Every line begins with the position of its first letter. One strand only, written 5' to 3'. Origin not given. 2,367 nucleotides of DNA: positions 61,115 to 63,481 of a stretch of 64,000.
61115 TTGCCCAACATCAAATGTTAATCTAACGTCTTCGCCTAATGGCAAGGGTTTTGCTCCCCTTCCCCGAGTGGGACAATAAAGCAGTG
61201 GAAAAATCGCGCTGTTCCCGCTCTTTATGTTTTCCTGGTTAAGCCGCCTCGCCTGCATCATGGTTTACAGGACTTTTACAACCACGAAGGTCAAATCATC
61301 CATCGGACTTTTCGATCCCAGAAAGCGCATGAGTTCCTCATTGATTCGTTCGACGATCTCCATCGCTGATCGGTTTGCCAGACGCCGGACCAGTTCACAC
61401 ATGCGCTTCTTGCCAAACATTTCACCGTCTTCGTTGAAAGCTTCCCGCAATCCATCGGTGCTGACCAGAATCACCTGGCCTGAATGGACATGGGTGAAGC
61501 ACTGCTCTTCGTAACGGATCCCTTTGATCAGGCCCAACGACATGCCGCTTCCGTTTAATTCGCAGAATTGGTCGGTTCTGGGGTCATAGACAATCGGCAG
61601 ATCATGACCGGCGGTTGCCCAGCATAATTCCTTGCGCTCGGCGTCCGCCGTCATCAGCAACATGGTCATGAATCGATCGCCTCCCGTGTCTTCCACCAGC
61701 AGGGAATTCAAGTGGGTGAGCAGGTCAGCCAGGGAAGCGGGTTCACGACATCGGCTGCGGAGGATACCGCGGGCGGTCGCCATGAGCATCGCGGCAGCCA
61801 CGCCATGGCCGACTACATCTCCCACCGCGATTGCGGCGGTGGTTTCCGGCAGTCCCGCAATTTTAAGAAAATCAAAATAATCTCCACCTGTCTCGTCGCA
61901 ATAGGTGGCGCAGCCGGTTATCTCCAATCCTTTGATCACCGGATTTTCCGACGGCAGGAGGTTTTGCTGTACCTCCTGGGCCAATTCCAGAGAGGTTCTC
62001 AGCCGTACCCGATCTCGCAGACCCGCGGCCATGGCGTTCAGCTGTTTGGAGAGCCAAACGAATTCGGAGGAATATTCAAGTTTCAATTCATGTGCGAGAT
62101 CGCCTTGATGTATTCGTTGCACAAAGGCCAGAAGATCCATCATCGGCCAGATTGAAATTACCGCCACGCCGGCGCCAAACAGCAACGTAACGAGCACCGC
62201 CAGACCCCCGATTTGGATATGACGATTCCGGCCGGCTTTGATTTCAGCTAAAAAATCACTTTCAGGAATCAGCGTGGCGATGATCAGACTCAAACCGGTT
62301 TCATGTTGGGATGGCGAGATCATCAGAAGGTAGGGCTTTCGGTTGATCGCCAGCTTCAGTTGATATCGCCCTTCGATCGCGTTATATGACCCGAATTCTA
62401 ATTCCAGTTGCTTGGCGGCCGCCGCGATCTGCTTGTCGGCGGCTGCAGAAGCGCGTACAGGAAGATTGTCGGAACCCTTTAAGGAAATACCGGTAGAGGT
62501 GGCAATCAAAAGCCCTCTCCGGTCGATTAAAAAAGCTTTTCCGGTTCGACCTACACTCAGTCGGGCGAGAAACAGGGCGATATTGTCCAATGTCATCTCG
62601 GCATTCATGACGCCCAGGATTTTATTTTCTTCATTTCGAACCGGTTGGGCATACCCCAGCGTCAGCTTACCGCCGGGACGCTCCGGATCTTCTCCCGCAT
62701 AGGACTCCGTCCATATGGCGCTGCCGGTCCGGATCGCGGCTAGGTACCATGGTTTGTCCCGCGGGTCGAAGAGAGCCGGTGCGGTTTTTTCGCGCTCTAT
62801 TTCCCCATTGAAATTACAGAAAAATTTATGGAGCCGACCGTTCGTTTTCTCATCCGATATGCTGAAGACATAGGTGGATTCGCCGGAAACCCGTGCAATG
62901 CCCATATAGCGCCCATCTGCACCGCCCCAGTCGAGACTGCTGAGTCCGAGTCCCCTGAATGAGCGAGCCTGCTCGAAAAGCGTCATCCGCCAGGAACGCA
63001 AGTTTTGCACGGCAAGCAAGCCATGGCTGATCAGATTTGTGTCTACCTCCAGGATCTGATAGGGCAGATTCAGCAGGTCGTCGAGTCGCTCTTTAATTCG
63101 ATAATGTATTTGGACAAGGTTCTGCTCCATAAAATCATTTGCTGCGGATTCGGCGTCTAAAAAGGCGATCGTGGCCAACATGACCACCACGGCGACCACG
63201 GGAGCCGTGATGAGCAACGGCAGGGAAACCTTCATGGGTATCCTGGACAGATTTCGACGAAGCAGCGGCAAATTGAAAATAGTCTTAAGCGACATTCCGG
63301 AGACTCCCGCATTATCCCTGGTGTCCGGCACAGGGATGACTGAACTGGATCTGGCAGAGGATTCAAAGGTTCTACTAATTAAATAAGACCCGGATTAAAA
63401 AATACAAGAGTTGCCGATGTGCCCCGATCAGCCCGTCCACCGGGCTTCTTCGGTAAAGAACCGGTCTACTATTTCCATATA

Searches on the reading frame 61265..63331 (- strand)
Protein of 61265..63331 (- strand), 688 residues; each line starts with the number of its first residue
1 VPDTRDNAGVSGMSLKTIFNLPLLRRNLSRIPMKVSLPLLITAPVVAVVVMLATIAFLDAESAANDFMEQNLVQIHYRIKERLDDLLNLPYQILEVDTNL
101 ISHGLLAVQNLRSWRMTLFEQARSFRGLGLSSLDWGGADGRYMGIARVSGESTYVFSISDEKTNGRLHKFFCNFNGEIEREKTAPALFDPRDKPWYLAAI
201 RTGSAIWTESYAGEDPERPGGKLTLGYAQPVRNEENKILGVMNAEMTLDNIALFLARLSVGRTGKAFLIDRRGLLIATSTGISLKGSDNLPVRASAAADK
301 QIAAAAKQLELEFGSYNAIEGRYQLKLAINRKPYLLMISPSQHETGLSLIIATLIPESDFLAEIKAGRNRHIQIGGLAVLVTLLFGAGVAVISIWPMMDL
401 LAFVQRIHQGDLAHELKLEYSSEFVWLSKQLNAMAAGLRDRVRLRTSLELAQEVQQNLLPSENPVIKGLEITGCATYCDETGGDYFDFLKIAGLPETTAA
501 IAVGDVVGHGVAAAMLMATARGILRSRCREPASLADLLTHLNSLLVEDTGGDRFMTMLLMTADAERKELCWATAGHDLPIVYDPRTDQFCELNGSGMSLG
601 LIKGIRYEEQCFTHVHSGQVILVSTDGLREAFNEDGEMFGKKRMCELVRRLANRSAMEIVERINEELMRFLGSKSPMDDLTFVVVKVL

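Call 33: search_protein_families(library=pfam, proteins=[window:61265-63331:-])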
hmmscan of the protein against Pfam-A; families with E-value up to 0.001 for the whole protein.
window:61265-63331:- (688 aa): 3 families
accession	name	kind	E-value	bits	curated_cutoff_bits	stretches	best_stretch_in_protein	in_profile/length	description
PF07228.17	SpoIIE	-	2.9e-45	155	25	1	496-687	2-191/192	Stage II sporulation protein E (SpoIIE)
PF02743.24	dCache_1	-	2.2e-15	57.3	45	1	184-315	89-209/240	Cache domain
PF22673.2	MCP-like_PDC_1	-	9.7e-06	26.4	27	1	175-251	40-111/113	Methyl-accepting chemotaxis protein-like, first PDC sensor domain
